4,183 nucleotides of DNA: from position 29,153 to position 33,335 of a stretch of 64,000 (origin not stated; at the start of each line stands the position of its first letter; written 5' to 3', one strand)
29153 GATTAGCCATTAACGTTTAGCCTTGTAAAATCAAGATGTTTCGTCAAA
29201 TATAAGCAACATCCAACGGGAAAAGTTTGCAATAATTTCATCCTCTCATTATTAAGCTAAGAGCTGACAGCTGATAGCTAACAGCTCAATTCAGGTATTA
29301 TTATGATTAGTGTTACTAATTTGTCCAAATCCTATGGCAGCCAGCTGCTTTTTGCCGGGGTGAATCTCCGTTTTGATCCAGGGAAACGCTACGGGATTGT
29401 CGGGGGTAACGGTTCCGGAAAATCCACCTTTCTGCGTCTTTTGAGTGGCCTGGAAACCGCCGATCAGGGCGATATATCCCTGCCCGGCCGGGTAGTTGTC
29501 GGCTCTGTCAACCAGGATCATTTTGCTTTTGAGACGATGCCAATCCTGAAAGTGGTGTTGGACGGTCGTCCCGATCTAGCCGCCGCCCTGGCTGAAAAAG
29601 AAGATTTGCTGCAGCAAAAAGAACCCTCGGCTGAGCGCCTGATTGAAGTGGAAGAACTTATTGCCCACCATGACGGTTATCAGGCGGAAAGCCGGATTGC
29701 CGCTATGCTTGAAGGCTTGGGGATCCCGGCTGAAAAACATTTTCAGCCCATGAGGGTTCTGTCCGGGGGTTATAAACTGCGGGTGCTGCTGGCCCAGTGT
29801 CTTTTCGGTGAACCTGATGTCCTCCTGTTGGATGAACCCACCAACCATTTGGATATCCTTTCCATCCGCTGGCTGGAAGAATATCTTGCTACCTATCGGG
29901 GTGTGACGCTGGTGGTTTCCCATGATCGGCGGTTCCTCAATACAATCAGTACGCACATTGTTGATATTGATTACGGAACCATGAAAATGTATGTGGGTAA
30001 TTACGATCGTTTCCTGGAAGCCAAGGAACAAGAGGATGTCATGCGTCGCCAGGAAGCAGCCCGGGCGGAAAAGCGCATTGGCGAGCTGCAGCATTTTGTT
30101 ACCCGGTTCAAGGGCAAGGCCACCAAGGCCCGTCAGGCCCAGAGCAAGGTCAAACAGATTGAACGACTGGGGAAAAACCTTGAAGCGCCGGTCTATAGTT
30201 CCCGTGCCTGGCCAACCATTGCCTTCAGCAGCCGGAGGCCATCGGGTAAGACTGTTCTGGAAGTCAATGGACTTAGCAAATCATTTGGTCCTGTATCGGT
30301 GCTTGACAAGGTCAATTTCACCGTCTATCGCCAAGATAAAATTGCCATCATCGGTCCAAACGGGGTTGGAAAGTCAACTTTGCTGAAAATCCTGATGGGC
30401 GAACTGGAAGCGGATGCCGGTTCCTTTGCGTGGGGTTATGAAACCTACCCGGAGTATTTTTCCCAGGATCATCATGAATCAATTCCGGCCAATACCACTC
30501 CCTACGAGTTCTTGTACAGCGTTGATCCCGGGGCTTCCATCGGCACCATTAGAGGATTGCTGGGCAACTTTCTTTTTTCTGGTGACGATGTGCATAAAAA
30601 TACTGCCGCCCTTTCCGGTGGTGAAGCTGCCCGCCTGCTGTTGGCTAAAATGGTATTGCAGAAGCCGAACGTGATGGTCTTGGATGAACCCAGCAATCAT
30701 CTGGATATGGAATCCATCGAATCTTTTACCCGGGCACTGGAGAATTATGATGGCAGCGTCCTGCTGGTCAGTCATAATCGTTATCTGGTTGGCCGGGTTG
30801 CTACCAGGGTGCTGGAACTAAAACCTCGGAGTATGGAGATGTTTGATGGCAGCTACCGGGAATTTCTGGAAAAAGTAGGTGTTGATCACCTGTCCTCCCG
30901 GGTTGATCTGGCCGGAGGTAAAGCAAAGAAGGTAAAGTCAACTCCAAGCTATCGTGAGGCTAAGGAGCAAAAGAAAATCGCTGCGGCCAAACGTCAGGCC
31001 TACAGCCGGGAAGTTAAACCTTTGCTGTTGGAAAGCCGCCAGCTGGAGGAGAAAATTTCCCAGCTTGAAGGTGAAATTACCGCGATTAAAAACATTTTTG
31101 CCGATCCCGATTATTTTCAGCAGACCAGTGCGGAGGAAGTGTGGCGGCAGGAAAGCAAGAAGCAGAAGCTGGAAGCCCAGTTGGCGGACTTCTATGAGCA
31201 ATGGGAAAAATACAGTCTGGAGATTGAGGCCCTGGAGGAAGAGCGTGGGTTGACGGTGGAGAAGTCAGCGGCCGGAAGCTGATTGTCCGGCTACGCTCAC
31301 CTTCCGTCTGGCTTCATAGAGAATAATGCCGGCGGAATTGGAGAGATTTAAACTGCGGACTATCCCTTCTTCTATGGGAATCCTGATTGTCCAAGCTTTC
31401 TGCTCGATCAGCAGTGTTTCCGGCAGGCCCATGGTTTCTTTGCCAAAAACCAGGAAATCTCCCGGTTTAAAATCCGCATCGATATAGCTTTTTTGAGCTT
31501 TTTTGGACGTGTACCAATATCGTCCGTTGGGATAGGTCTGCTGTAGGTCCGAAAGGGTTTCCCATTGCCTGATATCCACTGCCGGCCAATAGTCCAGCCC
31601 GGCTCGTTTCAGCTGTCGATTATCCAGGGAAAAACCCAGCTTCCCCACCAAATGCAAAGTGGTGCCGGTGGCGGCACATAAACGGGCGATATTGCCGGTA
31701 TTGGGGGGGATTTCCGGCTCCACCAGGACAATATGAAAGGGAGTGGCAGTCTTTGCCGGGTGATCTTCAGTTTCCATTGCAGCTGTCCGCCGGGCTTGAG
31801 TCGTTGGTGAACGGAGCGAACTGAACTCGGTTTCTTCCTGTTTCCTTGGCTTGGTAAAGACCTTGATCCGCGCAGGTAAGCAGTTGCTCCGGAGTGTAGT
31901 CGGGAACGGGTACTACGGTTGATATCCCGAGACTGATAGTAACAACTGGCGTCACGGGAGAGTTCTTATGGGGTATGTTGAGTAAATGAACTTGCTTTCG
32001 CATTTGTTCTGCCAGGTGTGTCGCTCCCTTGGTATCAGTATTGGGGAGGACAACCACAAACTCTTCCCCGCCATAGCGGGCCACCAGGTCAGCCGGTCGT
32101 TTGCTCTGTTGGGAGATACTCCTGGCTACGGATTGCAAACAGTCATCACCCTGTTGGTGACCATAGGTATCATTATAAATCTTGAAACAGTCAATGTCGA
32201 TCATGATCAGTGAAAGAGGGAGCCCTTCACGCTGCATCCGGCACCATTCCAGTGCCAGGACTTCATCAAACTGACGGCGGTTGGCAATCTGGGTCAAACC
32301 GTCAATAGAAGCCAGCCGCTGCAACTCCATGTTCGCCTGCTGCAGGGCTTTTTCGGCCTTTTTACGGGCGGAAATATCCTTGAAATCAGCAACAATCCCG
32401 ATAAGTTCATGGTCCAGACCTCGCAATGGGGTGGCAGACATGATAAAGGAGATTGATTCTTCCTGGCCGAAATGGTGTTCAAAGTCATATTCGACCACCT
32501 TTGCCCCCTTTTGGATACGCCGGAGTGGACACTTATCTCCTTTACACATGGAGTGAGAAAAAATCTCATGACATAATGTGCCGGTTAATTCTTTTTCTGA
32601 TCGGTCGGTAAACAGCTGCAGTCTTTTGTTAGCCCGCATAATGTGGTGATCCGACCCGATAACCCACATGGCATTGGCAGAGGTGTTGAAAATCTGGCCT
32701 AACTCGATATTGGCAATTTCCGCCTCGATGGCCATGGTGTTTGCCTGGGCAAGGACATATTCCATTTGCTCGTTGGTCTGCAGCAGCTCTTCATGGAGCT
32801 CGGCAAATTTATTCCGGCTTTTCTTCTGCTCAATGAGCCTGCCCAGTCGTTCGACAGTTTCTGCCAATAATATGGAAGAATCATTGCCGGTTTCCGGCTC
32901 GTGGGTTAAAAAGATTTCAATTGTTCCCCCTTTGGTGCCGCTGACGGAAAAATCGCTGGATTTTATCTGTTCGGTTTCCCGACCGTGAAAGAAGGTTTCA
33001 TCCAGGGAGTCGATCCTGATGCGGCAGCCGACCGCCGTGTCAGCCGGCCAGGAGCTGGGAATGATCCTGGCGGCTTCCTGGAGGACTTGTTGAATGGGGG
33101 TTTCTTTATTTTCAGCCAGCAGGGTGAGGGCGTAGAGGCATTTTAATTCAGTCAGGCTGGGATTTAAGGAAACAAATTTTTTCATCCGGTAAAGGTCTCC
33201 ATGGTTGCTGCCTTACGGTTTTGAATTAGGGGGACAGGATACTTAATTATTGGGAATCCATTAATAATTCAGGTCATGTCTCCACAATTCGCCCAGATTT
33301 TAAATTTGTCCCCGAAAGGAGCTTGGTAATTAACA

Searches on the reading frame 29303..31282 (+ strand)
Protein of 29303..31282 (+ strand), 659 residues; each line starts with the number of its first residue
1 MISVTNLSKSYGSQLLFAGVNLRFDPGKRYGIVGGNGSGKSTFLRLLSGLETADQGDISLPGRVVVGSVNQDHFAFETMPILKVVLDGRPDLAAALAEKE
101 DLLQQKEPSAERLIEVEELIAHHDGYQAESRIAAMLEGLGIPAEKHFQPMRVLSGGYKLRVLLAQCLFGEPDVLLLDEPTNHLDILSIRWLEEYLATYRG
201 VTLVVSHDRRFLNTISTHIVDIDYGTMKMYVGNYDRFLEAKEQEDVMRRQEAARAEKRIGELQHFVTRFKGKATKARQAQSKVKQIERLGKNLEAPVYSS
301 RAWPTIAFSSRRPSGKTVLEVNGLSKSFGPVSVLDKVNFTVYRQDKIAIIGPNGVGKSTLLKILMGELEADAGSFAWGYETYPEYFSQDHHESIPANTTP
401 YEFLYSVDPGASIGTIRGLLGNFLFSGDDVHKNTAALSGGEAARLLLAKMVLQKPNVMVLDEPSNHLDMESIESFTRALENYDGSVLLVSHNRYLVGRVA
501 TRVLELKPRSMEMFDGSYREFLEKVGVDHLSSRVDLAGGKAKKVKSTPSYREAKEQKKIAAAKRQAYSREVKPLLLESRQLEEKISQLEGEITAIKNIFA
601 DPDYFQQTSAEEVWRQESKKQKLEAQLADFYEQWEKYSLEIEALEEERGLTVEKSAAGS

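Call 35: search_protein_families(library=pfam, proteins=[window:29303-31282:+], max_evalue=0.0001)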
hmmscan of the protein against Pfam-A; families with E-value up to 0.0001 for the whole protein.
window:29303-31282:+ (659 aa): 13 families
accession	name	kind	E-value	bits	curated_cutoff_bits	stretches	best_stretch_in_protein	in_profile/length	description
PF00005.33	ABC_tran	-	5.1e-48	163.6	25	2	19-181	3-137/137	ABC transporter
PF12848.13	ABC_tran_Xtn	-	4.4e-21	75.2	25.9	1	220-296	1-76/85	ABC transporter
PF13304.12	AAA_21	-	1.7e-19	71.5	27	0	348-364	3-19/304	AAA domain, putative AbiEii toxin, Type IV TA system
PF02463.25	SMC_N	-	3.3e-09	36.9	40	0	436-497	136-203/220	RecF/RecN/SMC N terminal domain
PF13555.12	AAA_29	-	4.5e-09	36.4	27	0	335-361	13-39/61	P-loop containing region of AAA domain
PF13401.12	AAA_22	-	6.8e-07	30.1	27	0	347-489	8-121/130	AAA domain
PF13476.12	AAA_23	-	8.1e-07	30.3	27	0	339-364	17-39/201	AAA domain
PF16326.10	ABC_tran_CTD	-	1.5e-06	28.7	32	1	578-635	10-65/69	ABC transporter C-terminal domain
PF13521.12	AAA_28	-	8.4e-06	26.5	27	0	346-386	1-32/164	AAA domain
PF13238.12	AAA_18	-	2.1e-05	25.4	29.4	0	347-388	1-44/128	AAA domain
PF13175.12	AAA_15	-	2.4e-05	24.6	32.1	0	345-364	23-43/374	AAA ATPase domain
PF01926.29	MMR_HSR1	-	3.8e-05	24.2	21.9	0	346-372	1-26/113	50S ribosome-binding GTPase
PF03193.22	RsgA_GTPase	-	4.1e-05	23.9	30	0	344-371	106-133/174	RsgA GTPase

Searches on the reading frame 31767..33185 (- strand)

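Call 35: search_protein_families(library=pfam, proteins=[window:31767-33185:-], max_evalue=0.0001)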
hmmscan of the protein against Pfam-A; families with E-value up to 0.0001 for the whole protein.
window:31767-33185:- (472 aa): 3 families
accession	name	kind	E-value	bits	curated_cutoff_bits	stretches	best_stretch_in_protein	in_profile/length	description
PF00990.26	GGDEF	-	2.1e-52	177.6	23.8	1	292-453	1-161/161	Diguanylate cyclase, GGDEF domain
PF13426.13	PAS_9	-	3e-07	31.1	27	1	171-272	2-102/103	PAS domain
PF08448.16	PAS_4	-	3.4e-07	30.9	23.1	1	169-275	4-109/110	PAS fold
